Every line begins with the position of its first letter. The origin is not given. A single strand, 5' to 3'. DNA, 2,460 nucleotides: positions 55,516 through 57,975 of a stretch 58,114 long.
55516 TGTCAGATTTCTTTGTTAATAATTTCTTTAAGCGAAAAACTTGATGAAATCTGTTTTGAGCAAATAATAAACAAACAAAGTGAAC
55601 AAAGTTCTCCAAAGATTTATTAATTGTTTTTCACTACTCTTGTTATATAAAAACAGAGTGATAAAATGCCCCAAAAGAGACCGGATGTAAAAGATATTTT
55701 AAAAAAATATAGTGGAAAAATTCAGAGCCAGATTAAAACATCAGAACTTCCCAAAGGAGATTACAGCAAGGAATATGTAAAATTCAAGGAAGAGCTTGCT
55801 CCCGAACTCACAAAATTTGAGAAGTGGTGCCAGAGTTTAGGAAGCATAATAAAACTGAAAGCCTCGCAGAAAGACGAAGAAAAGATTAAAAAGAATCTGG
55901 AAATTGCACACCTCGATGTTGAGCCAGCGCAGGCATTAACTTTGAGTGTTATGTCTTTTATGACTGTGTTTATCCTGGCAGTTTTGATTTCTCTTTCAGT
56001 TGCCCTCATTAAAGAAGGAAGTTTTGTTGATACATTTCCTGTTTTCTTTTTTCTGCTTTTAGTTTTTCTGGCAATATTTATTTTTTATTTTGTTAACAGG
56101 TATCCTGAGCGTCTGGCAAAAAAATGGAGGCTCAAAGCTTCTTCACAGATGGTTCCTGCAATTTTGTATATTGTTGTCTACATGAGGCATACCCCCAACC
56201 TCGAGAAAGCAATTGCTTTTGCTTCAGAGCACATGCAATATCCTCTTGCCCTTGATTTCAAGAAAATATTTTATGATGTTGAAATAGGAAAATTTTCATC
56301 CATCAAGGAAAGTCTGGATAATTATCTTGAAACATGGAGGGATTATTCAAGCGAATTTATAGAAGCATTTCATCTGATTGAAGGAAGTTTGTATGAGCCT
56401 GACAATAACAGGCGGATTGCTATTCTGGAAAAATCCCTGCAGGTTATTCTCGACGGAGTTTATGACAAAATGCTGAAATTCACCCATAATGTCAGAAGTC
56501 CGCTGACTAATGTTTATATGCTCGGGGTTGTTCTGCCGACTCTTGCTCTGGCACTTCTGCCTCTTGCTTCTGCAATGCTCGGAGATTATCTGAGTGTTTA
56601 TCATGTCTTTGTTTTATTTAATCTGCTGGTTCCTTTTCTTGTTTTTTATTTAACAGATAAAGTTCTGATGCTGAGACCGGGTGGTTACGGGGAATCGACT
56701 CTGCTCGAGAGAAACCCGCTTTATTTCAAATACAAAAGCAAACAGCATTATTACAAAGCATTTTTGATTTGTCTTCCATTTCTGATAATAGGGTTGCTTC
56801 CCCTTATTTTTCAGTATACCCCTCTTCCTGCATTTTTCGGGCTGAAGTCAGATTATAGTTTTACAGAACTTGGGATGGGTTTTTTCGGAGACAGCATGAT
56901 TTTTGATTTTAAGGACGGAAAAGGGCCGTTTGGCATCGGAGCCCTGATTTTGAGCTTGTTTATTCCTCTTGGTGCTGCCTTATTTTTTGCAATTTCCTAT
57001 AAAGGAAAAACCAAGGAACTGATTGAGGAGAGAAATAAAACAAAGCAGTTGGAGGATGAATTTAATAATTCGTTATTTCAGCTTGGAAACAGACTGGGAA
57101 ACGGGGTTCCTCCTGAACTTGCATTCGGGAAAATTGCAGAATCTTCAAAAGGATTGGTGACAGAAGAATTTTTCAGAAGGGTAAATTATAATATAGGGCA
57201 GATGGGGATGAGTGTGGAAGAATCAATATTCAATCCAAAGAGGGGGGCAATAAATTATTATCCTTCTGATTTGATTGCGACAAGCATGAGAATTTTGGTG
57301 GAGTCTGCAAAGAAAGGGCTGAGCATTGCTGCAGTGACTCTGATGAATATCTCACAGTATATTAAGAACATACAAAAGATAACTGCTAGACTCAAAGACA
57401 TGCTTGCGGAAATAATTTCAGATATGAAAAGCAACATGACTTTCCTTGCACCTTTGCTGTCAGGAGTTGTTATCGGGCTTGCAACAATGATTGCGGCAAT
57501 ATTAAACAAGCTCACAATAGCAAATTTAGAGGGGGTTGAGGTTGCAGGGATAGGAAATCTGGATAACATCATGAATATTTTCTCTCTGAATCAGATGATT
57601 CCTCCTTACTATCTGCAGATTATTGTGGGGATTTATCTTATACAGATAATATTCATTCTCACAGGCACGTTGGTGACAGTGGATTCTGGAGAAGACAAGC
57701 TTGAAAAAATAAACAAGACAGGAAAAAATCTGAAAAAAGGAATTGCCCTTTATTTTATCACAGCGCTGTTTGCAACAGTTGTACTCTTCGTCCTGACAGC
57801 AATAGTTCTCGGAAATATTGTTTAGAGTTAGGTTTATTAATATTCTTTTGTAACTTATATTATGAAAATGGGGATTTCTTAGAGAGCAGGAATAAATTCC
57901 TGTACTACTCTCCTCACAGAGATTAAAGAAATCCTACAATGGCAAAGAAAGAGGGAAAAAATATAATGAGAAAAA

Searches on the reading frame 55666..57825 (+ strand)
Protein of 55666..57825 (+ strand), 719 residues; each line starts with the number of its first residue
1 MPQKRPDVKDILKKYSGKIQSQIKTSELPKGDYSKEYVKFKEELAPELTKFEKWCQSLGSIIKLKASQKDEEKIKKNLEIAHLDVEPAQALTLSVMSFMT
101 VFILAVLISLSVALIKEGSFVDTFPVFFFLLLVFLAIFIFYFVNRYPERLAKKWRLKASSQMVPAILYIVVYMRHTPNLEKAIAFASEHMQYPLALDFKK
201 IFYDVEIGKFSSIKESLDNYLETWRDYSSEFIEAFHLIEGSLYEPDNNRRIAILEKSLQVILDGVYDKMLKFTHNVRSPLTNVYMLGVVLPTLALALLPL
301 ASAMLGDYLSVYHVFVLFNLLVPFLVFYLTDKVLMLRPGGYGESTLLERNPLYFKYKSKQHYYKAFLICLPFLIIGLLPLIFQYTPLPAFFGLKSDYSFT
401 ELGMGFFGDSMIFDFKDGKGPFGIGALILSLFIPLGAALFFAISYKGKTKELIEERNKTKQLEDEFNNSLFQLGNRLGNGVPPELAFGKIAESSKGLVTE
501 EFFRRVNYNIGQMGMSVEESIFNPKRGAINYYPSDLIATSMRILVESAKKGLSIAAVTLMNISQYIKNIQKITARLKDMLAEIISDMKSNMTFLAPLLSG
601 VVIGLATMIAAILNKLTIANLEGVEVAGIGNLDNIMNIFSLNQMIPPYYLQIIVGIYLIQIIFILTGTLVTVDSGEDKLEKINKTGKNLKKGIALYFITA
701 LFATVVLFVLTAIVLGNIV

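Call 97: find_encoding_contigs(protein=window:55666-57825:+, flank=10000, max_places=2)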
Protein window:55666-57825:+ (719 aa): no gene with exactly this product is on record in the collection.
